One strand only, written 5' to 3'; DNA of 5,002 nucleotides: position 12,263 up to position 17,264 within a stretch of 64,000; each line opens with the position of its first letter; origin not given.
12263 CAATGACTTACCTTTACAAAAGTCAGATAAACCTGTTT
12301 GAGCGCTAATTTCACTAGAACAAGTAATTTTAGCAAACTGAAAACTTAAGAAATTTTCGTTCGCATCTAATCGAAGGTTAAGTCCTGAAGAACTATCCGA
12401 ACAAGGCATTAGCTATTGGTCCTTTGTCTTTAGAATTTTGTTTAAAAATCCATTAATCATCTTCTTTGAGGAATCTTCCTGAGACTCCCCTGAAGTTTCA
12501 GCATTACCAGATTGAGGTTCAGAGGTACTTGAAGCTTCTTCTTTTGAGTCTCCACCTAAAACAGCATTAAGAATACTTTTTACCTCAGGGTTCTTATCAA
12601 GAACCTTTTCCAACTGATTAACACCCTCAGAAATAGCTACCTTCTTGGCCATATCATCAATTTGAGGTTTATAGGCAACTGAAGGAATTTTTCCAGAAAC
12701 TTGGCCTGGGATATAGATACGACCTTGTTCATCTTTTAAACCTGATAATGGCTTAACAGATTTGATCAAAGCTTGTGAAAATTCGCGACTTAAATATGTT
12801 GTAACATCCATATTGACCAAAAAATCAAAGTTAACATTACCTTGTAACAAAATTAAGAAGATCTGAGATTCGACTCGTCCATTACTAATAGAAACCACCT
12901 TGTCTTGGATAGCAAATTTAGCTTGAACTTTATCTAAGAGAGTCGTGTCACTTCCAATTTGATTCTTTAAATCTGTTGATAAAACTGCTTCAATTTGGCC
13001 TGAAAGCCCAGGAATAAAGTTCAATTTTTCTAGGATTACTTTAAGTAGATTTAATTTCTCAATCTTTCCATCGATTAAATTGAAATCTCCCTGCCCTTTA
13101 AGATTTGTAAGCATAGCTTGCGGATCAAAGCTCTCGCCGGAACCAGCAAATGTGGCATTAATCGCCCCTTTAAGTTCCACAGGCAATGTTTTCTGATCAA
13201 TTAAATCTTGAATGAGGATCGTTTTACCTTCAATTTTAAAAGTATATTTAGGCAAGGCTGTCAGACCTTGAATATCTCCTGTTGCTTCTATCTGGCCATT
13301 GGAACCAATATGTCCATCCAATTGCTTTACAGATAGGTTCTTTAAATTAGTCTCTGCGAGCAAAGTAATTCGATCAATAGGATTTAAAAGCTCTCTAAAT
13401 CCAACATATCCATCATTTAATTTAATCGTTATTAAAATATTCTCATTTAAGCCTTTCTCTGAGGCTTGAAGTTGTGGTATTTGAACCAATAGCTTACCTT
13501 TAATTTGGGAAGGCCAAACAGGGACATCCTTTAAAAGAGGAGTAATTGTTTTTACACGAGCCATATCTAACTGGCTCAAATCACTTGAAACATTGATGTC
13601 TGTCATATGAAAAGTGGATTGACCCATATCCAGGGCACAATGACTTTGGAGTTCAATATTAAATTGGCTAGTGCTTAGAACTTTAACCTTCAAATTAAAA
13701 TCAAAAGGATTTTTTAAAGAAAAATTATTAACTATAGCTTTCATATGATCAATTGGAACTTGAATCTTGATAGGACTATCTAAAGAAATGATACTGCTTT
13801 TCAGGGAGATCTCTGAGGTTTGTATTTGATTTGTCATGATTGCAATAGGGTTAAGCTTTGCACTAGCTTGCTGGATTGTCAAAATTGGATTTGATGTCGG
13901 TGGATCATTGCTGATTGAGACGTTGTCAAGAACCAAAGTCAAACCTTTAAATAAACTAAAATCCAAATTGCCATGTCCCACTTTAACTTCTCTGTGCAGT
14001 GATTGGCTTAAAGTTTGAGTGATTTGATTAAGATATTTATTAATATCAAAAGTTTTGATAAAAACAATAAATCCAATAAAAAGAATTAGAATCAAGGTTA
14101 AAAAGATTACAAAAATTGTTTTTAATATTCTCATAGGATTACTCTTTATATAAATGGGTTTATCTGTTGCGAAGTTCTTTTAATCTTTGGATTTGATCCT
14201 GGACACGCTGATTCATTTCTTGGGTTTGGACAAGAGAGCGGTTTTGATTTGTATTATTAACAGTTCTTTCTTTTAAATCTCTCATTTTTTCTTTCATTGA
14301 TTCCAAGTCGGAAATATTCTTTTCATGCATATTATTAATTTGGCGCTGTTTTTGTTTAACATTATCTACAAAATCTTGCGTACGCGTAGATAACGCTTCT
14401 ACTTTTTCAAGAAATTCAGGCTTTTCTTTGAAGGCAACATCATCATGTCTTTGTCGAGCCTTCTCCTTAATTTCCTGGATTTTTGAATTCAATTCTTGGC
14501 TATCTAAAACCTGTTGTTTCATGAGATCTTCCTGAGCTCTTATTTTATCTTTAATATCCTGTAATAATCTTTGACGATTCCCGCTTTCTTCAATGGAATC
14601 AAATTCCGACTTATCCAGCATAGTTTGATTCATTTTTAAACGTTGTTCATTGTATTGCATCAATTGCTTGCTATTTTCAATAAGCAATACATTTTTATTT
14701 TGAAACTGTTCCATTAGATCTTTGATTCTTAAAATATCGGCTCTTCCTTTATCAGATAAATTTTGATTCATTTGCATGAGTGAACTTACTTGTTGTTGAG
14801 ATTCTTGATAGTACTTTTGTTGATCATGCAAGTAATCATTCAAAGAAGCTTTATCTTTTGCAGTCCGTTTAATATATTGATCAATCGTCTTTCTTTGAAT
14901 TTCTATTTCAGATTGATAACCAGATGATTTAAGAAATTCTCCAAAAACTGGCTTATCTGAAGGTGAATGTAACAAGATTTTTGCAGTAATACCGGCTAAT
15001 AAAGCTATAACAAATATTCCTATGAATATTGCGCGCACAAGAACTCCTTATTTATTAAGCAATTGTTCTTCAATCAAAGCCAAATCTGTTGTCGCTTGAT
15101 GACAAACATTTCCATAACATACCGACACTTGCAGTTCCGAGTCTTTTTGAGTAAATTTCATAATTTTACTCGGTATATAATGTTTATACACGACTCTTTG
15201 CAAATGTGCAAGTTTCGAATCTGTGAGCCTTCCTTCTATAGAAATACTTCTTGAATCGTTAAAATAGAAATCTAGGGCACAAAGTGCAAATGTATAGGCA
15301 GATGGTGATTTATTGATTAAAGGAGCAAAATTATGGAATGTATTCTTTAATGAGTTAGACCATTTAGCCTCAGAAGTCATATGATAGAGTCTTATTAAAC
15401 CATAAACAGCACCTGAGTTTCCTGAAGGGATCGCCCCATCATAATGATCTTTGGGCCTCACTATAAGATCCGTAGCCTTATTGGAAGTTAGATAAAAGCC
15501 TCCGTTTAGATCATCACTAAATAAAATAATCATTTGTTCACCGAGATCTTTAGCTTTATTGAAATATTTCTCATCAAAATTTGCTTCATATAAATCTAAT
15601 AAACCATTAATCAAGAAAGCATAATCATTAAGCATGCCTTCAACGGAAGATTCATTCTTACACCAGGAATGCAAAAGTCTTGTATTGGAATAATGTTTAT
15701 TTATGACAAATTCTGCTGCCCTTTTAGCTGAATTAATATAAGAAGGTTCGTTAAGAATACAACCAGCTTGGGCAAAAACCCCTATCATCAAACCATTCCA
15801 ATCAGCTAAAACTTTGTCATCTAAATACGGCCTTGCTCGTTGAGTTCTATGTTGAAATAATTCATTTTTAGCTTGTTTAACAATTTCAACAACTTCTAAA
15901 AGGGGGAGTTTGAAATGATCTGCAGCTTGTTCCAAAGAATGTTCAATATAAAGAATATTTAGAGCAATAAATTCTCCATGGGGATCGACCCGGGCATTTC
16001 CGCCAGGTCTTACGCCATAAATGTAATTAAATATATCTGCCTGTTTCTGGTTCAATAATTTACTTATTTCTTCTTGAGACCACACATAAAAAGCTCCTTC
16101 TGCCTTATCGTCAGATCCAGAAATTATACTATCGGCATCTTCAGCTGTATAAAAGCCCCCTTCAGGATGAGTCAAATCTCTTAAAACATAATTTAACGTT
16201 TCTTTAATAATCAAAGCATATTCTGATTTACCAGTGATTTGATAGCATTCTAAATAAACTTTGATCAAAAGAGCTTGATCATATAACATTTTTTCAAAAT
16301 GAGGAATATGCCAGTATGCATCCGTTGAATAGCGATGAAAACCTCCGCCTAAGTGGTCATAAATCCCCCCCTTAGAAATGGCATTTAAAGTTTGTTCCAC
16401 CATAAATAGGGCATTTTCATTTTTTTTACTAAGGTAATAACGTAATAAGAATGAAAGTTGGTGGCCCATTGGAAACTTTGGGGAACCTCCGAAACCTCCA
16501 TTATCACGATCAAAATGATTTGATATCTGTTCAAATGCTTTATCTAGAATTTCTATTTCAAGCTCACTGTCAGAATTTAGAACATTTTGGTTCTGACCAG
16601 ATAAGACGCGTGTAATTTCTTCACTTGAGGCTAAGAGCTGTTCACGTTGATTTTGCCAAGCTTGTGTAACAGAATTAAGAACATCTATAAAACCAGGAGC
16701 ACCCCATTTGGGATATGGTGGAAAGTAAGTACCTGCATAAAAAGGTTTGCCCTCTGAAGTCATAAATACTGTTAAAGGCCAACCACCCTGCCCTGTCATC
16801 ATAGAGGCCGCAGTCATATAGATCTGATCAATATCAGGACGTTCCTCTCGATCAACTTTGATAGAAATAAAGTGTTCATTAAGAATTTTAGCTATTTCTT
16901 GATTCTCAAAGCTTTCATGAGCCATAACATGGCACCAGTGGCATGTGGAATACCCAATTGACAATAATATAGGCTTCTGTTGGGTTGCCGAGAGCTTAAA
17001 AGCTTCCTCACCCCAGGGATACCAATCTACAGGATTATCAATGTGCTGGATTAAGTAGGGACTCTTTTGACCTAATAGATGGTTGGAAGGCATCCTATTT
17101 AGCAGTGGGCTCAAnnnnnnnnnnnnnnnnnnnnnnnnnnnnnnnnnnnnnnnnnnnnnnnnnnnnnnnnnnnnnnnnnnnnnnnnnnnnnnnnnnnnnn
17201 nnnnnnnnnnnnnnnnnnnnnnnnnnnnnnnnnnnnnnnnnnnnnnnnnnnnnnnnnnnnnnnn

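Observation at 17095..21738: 1547-aa secreted Lys/Glu-rich coiled-coil protein with eight dispersed TPR-like modules and in-frame tandem DNA repeats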

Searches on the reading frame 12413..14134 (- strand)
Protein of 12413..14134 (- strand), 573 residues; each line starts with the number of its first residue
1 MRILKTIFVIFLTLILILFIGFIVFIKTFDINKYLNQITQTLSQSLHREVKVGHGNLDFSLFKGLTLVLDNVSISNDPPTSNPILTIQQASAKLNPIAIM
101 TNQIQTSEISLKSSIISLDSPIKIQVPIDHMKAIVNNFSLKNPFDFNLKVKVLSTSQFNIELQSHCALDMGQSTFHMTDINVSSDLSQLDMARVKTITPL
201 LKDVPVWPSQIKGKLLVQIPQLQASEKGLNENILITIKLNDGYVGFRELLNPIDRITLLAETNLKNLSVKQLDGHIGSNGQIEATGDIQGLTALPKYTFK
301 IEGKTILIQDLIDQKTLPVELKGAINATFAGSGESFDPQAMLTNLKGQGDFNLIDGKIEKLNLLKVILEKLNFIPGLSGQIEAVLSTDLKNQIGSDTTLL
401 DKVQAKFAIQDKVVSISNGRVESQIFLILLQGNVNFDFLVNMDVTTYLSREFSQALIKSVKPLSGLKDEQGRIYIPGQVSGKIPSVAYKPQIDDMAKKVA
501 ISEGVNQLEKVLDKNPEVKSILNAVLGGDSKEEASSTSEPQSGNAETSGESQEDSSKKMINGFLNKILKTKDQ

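Call 12: search_protein_families(library=pfam, proteins=[window:12413-14134:-], max_evalue=0.001)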
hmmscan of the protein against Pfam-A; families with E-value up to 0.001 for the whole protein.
window:12413-14134:- (573 aa): 1 family
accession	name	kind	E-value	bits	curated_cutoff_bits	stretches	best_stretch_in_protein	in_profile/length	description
PF05170.20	AsmA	-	3.3e-18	66.3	29.8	2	4-118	4-117/607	AsmA family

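Call 44: search_protein_families(library=pfam, proteins=[window:12413-14134:-], max_evalue=0.1)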
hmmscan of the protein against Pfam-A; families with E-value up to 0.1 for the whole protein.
window:12413-14134:- (573 aa): 3 families
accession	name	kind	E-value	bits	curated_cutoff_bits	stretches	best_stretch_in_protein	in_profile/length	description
PF05170.20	AsmA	-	3.3e-18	66.3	29.8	2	4-118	4-117/607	AsmA family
PF14389.11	Lzipper-MIP1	-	0.028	15.2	32.2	0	497-537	5-43/84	Leucine-zipper of ternary complex factor MIP1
PF11337.13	DUF3139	-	0.045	14.8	27.3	0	7-52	4-53/83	Protein of unknown function (DUF3139)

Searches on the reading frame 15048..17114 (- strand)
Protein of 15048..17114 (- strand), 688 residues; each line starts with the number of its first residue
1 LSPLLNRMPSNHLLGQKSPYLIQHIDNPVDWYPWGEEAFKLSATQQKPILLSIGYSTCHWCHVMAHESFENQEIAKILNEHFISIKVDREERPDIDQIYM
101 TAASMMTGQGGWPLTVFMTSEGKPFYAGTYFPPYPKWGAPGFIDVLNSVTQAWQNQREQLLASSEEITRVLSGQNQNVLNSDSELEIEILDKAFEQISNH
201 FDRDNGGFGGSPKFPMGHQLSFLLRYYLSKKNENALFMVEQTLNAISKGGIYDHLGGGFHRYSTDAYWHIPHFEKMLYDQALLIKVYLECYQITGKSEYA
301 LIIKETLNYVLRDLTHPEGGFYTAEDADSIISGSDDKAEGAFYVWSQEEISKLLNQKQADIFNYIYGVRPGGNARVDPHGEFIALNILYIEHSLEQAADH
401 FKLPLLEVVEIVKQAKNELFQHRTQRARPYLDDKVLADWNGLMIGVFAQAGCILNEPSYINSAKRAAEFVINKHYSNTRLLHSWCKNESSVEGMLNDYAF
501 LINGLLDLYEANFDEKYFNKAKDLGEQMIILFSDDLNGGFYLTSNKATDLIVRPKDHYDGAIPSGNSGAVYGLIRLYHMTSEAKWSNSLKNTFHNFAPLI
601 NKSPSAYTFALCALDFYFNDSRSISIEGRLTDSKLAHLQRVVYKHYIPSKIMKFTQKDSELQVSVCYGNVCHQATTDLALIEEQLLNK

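Call 12: search_protein_families(library=pfam, proteins=[window:15048-17114:-], max_evalue=0.001)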
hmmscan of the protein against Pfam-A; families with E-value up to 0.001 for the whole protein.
window:15048-17114:- (688 aa): 3 families
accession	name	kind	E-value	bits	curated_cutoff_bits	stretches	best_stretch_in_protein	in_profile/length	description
PF03190.21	Thioredox_DsbH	-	7.4e-77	257.3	27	1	11-171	2-162/163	Protein of unknown function, DUF255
PF13899.12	Thioredoxin_7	-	1.2e-09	38.6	27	1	30-94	1-65/83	Thioredoxin-like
PF13098.12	Thioredoxin_2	-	0.00029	21.6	27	1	44-121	3-85/104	Thioredoxin-like domain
